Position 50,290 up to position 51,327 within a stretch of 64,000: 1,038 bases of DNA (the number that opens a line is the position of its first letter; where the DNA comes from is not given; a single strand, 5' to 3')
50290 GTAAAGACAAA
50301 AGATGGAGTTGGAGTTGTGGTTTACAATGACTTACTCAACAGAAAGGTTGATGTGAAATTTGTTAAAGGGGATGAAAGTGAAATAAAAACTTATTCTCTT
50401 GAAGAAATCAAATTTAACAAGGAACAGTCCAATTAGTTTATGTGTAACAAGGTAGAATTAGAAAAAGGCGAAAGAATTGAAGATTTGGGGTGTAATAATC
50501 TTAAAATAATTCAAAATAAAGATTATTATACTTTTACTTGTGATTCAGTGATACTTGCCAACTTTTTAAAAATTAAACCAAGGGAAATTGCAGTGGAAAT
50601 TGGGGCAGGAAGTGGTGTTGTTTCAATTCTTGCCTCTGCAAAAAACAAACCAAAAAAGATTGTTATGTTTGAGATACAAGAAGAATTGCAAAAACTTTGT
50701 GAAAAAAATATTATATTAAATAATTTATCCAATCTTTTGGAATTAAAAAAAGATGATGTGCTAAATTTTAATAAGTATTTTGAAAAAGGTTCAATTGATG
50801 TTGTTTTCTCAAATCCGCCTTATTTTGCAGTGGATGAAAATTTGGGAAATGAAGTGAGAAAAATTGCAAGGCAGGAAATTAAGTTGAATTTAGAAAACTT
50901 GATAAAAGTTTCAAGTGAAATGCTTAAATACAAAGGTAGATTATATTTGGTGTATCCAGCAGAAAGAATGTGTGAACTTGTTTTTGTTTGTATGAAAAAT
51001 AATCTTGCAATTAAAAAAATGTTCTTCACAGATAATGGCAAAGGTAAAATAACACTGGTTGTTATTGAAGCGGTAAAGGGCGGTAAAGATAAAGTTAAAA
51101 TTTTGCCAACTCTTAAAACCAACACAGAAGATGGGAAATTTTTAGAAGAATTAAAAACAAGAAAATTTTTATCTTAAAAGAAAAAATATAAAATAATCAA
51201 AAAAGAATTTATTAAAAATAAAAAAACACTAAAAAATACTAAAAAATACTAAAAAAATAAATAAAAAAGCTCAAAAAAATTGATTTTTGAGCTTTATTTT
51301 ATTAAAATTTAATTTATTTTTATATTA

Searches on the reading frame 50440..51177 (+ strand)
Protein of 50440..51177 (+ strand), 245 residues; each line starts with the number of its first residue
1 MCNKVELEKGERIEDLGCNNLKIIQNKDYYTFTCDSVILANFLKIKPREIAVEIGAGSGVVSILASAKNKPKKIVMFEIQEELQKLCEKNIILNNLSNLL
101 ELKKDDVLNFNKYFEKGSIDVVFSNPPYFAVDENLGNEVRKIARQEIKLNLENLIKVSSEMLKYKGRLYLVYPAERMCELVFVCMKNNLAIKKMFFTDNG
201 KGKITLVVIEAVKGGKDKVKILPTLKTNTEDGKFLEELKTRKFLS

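Call 101: search_protein_families(library=pfam, proteins=[window:50440-51177:+], max_evalue=0.00001)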
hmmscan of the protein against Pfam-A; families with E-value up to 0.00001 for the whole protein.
window:50440-51177:+ (245 aa): 4 families
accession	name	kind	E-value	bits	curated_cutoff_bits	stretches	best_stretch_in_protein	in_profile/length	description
PF05175.20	MTS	-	1.1e-11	45.2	23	1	37-175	21-143/170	Methyltransferase small domain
PF03602.21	Cons_hypoth95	-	4e-08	33.6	24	1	37-146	28-140/182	Conserved hypothetical protein 95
PF02390.23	Methyltransf_4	-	4.7e-06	26.6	24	0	49-124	3-78/173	Putative methyltransferase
PF02384.22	N6_Mtase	-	7.8e-06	25.9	20.4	1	29-135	28-144/311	N-6 DNA Methylase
